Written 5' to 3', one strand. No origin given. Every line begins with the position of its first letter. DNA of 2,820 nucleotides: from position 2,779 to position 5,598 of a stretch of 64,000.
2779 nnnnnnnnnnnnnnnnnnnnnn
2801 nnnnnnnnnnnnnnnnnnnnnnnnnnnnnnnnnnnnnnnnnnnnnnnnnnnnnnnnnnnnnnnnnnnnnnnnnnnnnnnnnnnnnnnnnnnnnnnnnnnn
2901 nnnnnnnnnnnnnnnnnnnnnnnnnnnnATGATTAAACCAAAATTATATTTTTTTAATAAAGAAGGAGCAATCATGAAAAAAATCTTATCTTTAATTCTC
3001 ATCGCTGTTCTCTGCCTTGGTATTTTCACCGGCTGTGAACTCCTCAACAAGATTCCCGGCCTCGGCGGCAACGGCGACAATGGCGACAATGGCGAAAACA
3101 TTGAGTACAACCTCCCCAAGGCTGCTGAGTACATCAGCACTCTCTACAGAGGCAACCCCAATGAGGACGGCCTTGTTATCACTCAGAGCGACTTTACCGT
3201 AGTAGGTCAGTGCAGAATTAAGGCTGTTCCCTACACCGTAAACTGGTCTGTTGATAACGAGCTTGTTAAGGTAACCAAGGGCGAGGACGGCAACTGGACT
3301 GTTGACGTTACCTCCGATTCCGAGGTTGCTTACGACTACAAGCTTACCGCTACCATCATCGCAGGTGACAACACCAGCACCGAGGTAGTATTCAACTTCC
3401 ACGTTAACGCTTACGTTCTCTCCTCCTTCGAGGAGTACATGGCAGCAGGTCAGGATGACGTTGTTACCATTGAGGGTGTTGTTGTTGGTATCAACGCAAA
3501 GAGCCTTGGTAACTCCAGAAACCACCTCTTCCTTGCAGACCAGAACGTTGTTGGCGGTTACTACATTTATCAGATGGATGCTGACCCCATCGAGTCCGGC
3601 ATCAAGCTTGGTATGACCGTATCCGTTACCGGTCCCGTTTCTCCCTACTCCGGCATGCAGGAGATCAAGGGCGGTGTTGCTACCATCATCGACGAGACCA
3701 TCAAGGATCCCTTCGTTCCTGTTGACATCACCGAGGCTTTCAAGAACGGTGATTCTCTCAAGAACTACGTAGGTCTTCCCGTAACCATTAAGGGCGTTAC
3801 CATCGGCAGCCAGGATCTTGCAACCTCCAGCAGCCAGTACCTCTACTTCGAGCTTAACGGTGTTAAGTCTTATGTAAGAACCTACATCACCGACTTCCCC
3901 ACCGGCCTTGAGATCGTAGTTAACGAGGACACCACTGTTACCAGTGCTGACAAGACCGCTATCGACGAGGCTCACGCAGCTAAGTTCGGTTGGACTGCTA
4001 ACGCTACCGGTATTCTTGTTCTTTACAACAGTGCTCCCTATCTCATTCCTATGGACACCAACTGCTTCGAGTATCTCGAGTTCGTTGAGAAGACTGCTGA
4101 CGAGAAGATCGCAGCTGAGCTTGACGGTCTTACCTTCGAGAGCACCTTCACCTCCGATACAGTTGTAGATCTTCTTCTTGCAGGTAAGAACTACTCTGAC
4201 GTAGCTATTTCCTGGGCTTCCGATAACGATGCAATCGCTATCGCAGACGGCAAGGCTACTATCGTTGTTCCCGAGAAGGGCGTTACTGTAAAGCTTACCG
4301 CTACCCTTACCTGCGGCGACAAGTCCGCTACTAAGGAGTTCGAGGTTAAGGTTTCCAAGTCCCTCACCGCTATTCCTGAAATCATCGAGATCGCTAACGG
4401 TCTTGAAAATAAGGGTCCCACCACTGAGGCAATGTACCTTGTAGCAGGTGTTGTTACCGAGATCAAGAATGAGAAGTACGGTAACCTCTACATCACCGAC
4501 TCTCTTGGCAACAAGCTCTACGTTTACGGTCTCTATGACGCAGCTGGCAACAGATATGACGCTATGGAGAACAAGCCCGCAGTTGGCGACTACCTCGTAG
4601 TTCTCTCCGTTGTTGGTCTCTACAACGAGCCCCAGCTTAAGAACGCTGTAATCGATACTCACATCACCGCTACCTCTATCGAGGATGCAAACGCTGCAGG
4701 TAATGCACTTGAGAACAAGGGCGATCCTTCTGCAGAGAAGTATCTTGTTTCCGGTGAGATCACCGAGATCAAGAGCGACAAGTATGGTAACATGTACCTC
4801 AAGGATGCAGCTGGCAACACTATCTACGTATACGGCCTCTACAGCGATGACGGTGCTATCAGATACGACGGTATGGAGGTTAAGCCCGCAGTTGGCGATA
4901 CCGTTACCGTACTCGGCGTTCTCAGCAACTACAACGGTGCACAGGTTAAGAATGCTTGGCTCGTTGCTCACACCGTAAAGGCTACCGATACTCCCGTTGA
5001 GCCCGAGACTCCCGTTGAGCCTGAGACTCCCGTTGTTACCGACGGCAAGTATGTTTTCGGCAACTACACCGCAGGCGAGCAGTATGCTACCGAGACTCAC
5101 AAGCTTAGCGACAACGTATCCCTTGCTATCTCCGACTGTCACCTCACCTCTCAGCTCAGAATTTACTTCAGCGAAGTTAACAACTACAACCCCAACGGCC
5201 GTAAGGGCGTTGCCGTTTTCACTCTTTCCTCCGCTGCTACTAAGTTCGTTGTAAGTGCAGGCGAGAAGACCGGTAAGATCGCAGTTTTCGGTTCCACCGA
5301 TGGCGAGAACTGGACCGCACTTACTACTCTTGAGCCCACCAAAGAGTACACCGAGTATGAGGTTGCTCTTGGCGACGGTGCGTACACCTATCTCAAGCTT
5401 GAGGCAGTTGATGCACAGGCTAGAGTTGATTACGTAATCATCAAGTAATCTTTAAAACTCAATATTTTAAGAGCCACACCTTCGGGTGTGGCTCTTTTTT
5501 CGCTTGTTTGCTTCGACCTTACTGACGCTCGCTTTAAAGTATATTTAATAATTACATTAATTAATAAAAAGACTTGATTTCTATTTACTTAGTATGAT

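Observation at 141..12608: Candidate extracellular nucleic-acid foraging locus: SNase, barnase-type RNase and multi-OB surface lipoproteins next to an ABC importer and SurE plus two NrnA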

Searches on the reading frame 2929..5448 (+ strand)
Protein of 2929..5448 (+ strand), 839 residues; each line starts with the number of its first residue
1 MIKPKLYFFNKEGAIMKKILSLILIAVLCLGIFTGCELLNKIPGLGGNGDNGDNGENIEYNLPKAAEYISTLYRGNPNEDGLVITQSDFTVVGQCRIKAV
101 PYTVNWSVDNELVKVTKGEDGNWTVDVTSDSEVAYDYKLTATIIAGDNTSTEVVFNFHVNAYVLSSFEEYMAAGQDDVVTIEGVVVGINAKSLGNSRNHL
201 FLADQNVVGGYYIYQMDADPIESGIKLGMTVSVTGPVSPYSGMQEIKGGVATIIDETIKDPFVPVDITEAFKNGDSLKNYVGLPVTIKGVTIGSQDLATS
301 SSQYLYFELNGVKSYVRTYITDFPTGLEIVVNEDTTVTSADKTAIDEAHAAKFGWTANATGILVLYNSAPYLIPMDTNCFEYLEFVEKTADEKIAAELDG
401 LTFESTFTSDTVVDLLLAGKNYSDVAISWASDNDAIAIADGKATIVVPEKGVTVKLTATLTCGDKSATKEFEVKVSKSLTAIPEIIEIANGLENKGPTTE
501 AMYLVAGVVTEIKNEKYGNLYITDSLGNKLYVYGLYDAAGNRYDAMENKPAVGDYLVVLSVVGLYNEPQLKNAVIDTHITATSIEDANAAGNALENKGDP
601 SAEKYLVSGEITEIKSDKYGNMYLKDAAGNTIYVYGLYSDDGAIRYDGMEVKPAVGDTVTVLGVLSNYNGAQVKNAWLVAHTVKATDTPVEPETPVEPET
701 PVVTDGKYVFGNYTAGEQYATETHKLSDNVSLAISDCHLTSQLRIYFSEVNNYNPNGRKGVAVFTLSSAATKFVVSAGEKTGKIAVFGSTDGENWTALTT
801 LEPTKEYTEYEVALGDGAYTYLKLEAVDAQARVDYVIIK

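Call 4: search_protein_families(library=pfam, proteins=[window:2929-5448:+], max_evalue=0.01)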
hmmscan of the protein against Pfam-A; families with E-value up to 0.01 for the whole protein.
window:2929-5448:+ (839 aa): 2 families
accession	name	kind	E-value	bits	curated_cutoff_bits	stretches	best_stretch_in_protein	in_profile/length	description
PF20578.4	aBig_2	-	4.6e-10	39.6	27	1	410-477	20-88/89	Atrophied bacterial Ig domain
PF13742.12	tRNA_anti_2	-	0.00021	21.9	27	0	600-669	16-82/95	OB-fold nucleic acid binding domain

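Call 5: search_protein_families(library=ncbifam, proteins=[window:2929-5448:+], max_evalue=0.01)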
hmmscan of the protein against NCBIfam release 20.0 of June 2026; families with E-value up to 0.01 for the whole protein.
window:2929-5448:+ (839 aa): 1 family
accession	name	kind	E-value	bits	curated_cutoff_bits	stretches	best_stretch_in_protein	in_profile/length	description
TIGR00237.1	xseA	equivalog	0.0096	15.1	180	0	600-669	17-81/389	exodeoxyribonuclease VII large subunit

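Call 9: find_homologous_proteins(query=window:2929-5448:+)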
Query window:2929-5448:+ (839 aa): 530 proteins with E <= 0.001 among 8000 candidates; the best 120 are listed.
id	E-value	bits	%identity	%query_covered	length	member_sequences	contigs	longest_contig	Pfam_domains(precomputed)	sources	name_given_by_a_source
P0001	0.0e+0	1495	82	98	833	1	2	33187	PF20578.5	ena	-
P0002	0.0e+0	1303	74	98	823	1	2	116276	PF20578.5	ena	-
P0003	0.0e+0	1261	84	82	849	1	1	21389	PF20578.5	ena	-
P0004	0.0e+0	1256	69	98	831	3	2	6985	PF20578.5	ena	-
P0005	0.0e+0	1046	72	81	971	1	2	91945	PF20578.5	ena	-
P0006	7.2e-294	995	48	80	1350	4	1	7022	PF01336.32,PF20578.5,PF18705.8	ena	-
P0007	2.5e-287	974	75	55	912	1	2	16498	-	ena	-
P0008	4.5e-259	880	63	80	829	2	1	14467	PF20578.5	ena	-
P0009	6.7e-251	853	49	82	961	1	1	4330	PF01336.32,PF20578.5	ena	-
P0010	2.8e-249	848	57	80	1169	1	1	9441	PF20578.5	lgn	-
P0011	1.1e-248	846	50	81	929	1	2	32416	PF01336.32,PF20578.5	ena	-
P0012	2.3e-247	841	51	79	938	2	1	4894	PF01336.32,PF20578.5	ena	-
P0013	2.2e-240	818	48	82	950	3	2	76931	PF01336.32,PF20578.5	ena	-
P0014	1.3e-236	806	49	80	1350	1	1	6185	PF20578.5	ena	-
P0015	2.6e-234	798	75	59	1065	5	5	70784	-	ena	-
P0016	7.3e-234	797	48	80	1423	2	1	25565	PF01336.32,PF20578.5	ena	-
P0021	4.4e-224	764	50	78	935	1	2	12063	PF01336.32,PF20578.5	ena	-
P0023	1.4e-221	756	52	80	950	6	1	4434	PF01336.32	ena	-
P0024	8.4e-221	754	51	80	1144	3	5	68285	PF01336.32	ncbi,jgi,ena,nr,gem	ncbi:MAG: hypothetical protein E7605_03560 [Ruminococcaceae bacterium]|nr:hypothetical protein [Osci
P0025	4.1e-217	741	48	80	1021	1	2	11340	PF01336.32,PF20578.5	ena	-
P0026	3.4e-215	735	49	80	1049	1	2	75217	PF13742.13,PF01336.32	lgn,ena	-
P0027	1.6e-214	733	48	80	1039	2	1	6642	PF13742.13,PF01336.32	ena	-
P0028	4.2e-214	731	50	79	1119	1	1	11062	PF01336.32,PF20578.5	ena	-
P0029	1.3e-213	730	50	80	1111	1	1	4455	PF01336.32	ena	-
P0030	1.4e-213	730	50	81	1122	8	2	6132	PF01336.32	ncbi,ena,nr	ncbi:MAG: hypothetical protein IJY66_06080 [Clostridia bacterium]|nr:hypothetical protein [Clostridi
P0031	9.6e-213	727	50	82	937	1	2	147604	PF01336.32,PF20578.5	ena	-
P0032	1.0e-212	727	50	79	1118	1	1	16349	PF01336.32,PF20578.5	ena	-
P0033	2.1e-210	719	51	79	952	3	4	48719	PF01336.32,PF20578.5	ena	-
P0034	6.3e-209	714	48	82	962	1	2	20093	PF01336.32,PF20578.5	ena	-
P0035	2.9e-207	709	49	80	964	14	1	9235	PF01336.32,PF20578.5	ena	-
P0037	9.7e-207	707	55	74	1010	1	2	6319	PF13742.13,PF01336.32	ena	-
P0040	4.2e-204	698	52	80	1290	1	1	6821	PF01336.32,PF20578.5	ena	-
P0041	9.9e-203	694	52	79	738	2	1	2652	PF01336.32,PF20578.5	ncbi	-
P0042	7.1e-201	688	48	74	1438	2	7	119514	PF01336.32,PF20578.5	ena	-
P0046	2.5e-198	679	48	83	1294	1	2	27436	PF01336.32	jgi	-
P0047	7.8e-198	678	52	79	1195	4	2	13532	PF01336.32,PF20578.5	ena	-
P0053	4.6e-195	668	46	86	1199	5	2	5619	PF01336.32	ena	-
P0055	1.2e-194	667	48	80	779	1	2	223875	PF01336.32,PF20578.5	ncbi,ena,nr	ncbi:MAG: hypothetical protein IKA84_03080 [Clostridia bacterium]|nr:hypothetical protein [Clostridi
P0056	3.1e-194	666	51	80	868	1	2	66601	PF01336.32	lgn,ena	-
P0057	1.3e-193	664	48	75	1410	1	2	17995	PF13416.12,PF01547.31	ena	-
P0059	7.1e-191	655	45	97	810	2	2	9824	PF16100.12,PF01336.32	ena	-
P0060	2.3e-190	653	50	79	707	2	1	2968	PF01336.32,PF20578.5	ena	-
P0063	2.2e-189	650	47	80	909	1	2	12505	PF21827.2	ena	-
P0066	1.8e-188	647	47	83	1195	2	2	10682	PF01336.32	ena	-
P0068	1.1e-187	644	48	87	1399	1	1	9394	PF20578.5,PF01223.30,PF13930.13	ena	-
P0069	1.5e-187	644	47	77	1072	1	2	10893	PF22708.3,PF01336.32,PF20578.5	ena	-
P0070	1.7e-187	643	51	78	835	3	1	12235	PF01336.32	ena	-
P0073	6.7e-187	641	48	85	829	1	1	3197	PF01336.32,PF20578.5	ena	-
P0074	6.2e-185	635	44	79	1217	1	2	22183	PF01336.32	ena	-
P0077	1.5e-181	624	52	74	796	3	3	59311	PF01336.32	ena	-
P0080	9.6e-181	621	50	79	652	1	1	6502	PF01336.32,PF20578.5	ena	-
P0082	7.0e-180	618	46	81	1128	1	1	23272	PF01336.32,PF20578.5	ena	-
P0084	6.6e-179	615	50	80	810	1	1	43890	PF13742.13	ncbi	-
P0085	1.7e-178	614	48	75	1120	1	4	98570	PF01336.32,PF20578.5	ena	-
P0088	2.0e-177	610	48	74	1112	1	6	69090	PF01336.32,PF20578.5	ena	-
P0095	7.3e-174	598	50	77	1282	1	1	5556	PF01336.32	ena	-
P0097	3.8e-173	596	46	85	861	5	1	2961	PF01336.32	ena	-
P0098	5.9e-173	595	49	80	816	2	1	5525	PF01336.32,PF20578.5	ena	-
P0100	1.5e-172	594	51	75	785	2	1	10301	PF01336.32,PF20578.5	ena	-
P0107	1.3e-170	588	45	81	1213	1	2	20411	PF01336.32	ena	-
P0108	1.9e-170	587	50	75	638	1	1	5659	PF01336.32,PF20578.5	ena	-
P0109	2.4e-170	587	45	80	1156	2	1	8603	PF01336.32,PF20578.5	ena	-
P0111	4.3e-170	586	50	75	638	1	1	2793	PF01336.32,PF20578.5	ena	-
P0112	5.4e-170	586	48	80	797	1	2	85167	PF16100.12,PF01336.32,PF20578.5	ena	-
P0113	6.3e-170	585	48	80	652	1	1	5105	PF01336.32,PF20578.5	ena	-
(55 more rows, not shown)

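Call 12: find_encoding_contigs(protein=P0001, flank=10000, max_places=3)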
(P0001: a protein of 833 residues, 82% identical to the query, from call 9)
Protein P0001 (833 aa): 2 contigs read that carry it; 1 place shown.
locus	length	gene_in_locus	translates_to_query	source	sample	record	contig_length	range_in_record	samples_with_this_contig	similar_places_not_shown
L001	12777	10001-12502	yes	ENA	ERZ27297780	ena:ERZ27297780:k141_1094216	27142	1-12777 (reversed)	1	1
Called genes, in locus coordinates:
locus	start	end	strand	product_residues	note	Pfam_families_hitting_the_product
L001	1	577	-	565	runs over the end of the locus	PF00128:Alpha-amylase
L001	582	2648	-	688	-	PF07745:Glyco_hydro_53, PF07532:Big_4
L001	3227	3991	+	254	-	PF06271:RDD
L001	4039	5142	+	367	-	PF17912:OB_MalK (faint), PF00005:ABC_tran, PF13304:AAA_21 (faint), PF17850:CysA_C_terminal (weak)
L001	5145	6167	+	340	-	PF00528:BPD_transp_1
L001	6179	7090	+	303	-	PF00528:BPD_transp_1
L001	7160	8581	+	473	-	PF01547:SBP_bac_1, PF13416:SBP_bac_8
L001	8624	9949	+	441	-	PF00565:SNase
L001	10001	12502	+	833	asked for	PF20578:aBig_2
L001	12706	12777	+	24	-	?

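Call 17: find_related_loci(query=A1, collection=genome_contigs, flank=10000)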
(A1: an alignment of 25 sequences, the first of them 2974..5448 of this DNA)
Query A1 (824 aa) in genome_contigs; peptide patterns used: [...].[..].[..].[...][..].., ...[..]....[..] (x = any residue, [..] = any of these).
114 stretches matched a pattern; 60 encode a relative of the query (tblastn E <= 1e-3); 60 distinct loci.
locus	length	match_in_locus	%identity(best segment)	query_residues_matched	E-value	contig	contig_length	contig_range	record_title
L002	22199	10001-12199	53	1-688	0e+0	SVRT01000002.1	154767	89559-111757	MAG: Oscillospiraceae bacterium isolate SIG650 NODE_2000_length_154767_cov_7.066891, whole genome shotgun sequence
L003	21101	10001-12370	51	1-690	0e+0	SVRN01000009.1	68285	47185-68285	MAG: Oscillospiraceae bacterium isolate SIG644 NODE_9873_length_68285_cov_15.452449, whole genome shotgun sequence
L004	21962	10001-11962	52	12-676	0e+0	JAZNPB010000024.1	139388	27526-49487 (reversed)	MAG: Eubacteriales bacterium isolate T1900044836_TS20190302.MAGScoT_cleanbin_000028 SGB_2923_k141_51467, whole genome sh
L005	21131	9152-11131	51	14-674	0e+0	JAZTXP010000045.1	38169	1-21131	MAG: Eubacteriales bacterium isolate T1900045329_YK20190018.MAGScoT_cleanbin_000027 SGB_6499_k141_1719708, whole genome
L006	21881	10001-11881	50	13-674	0e+0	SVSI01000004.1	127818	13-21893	MAG: Oscillospiraceae bacterium isolate SIG665 NODE_3127_length_127818_cov_3.397647, whole genome shotgun sequence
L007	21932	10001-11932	50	1-674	0e+0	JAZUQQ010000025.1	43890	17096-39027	MAG: Eubacteriales bacterium isolate T1900044857_TS20190323.MAGScoT_cleanbin_000004 SGB_3069_k141_3168112, whole genome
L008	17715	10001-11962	49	1-670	0e+0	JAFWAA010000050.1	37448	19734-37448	MAG: Clostridia bacterium isolate RGIG5550 Sheep_Colon.Co__c2780189, whole genome shotgun sequence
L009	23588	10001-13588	46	1-678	2e-180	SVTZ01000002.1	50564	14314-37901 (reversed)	MAG: Oscillospiraceae bacterium isolate SIG708 NODE_15655_length_50564_cov_1.672304, whole genome shotgun sequence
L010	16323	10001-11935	50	45-691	1e-180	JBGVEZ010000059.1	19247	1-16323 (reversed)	MAG: Eubacteriales bacterium isolate fecal_MAG_401 fecal_MAG_401_contig_0059, whole genome shotgun sequence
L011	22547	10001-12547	49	1-713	2e-177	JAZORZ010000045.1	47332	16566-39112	MAG: Eubacteriales bacterium isolate T1900045550_YK20190244.MAGScoT_cleanbin_000007 SGB_7869_k141_1514097, whole genome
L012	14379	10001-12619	50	46-690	3e-176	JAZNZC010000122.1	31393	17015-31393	MAG: Eubacteriales bacterium isolate T1900044770_TS20190236.MAGScoT_cleanbin_000053 SGB_2447_k141_1233658, whole genome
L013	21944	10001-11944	49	1-672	5e-176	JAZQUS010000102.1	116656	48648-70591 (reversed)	MAG: Eubacteriales bacterium isolate T1900045180_TC20190176.MAGScoT_cleanbin_000012 SGB_5227_k141_639007, whole genome s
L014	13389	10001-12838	48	1-683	4e-175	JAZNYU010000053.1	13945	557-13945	MAG: Eubacteriales bacterium isolate T1900044774_TS20190240.MAGScoT_cleanbin_000022 SGB_2467_k141_290075, whole genome s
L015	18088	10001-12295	51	40-684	4e-177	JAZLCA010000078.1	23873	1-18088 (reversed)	MAG: Eubacteriales bacterium isolate T1900045055_TC20190048.MAGScoT_cleanbin_000006 SGB_4545_k141_244378, whole genome s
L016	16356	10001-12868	47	1-694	7e-168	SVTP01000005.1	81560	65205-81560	MAG: Oscillospiraceae bacterium isolate SIG698 NODE_7335_length_81560_cov_4.152039, whole genome shotgun sequence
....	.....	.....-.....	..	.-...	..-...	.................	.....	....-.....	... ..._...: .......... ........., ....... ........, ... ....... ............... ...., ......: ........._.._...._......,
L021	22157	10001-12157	44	1-713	4e-161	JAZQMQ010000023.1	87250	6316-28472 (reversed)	MAG: Eubacteriales bacterium isolate T1900044605_TS20190071.MAGScoT_cleanbin_000023 SGB_730_k141_41570, whole genome sho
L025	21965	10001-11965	47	1-679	5e-165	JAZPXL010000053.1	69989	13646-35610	MAG: Eubacteriales bacterium isolate T1900044652_TS20190118.MAGScoT_cleanbin_000006 SGB_1432_k141_861817, whole genome s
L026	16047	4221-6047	44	2-657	9e-143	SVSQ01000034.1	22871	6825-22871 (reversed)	MAG: Oscillospiraceae bacterium isolate SIG673 NODE_43100_length_22871_cov_1.829581, whole genome shotgun sequence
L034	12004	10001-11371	48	1-460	6e-120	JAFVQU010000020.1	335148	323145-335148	MAG: Clostridia bacterium isolate RGIG5310 Sheep_Colon-2__c692609, whole genome shotgun sequence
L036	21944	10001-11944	49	1-669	4e-162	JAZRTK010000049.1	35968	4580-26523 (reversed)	MAG: Eubacteriales bacterium isolate T1900045343_YK20190033.MAGScoT_cleanbin_000010 SGB_6675_k141_1656952, whole genome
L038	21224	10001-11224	47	46-468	5e-116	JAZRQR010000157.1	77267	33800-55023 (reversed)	MAG: Eubacteriales bacterium isolate T1900045361_YK20190051.MAGScoT_cleanbin_000011 SGB_6815_k141_999063, whole genome s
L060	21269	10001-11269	39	22-456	2e-74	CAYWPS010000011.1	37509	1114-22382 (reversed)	MAG TPA_asm: uncultured Ruminococcus sp. isolate SRP315200_co1_780 genome assembly, contig: NODE_1379_length_37509_cov_2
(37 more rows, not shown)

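Call 54: search_protein_families(library=pfam, proteins=[L002:17148-18359:-, L013:17790-18698:+, L011:16076-18694:+, L015:15340-17391:+, L060:13063-13842:+, L060:15657-17015:+, L006:17053-18387:-, L001:3206-3991:+], max_evalue=0.001)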
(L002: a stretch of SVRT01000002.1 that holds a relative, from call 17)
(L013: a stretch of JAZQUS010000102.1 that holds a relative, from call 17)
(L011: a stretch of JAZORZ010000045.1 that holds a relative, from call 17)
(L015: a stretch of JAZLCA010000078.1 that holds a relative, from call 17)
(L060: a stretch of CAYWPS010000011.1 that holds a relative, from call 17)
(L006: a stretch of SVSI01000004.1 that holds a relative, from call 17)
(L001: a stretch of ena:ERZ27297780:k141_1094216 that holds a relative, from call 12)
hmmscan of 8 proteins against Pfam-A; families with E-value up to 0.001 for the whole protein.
L002:17148-18359:- (403 aa): 2 families
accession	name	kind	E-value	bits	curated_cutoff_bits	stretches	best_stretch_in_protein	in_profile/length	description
PF01966.28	HD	-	8.2e-08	33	22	1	89-200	4-93/116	HD domain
PF13286.11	HD_assoc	-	0.00022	22.1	22.2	1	358-382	66-90/91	Phosphohydrolase-associated domain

L013:17790-18698:+ (302 aa): 1 family
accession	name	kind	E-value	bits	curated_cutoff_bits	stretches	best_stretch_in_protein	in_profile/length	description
PF12710.13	HAD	-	5.3e-09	37.2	27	1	14-210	3-189/189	haloacid dehalogenase-like hydrolase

L011:16076-18694:+ (872 aa): 6 families
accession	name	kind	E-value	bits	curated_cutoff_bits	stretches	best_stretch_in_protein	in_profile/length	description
PF00122.25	E1-E2_ATPase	-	5.3e-56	189.4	28.1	1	118-311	2-181/181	E1-E2 ATPase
PF00689.26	Cation_ATPase_C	-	3.7e-53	180.3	27.3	1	695-865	2-175/175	Cation transporting ATPase, C-terminus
PF00690.31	Cation_ATPase_N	-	3.4e-23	81.5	20.4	1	3-71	1-69/69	Cation transporter/ATPase, N-terminus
PF13246.12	Cation_ATPase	-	3.2e-19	69.2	21.7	1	376-458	2-88/91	Cation transport ATPase (P-type)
PF00702.32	Hydrolase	-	4.7e-19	70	26.4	1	329-624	3-191/191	haloacid dehalogenase-like hydrolase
PF08282.18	Hydrolase_3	-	0.00035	20.8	20.9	0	597-655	196-253/255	haloacid dehalogenase-like hydrolase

L015:15340-17391:+ (683 aa): 1 family
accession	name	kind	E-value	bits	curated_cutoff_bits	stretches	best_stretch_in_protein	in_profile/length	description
PF01432.26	Peptidase_M3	-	7.2e-09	35.9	27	1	466-569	239-352/457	Peptidase family M3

L060:13063-13842:+ (259 aa): 0 families

L060:15657-17015:+ (452 aa): 1 family
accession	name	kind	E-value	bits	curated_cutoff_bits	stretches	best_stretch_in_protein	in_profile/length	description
PF05167.17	DUF711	-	4.4e-188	625.6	25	1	12-422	1-412/413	Uncharacterised ACR (DUF711)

L006:17053-18387:- (444 aa): 3 families
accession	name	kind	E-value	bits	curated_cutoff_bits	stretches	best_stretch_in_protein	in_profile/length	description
PF00591.27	Glycos_transf_3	-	5e-43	148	27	1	89-315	4-252/253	Glycosyl transferase family, a/b domain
PF07831.19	PYNP_C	-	5e-21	74.6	27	1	355-426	1-72/75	Pyrimidine nucleoside phosphorylase C-terminal domain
PF02885.22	Glycos_trans_3N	-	1.4e-20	73.2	26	1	16-76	2-62/63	Glycosyl transferase family, helical bundle domain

L001:3206-3991:+ (261 aa): 1 family
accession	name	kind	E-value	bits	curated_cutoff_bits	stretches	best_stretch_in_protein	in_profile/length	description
PF06271.18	RDD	-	5.7e-12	46.5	24.1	1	15-225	2-136/137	RDD family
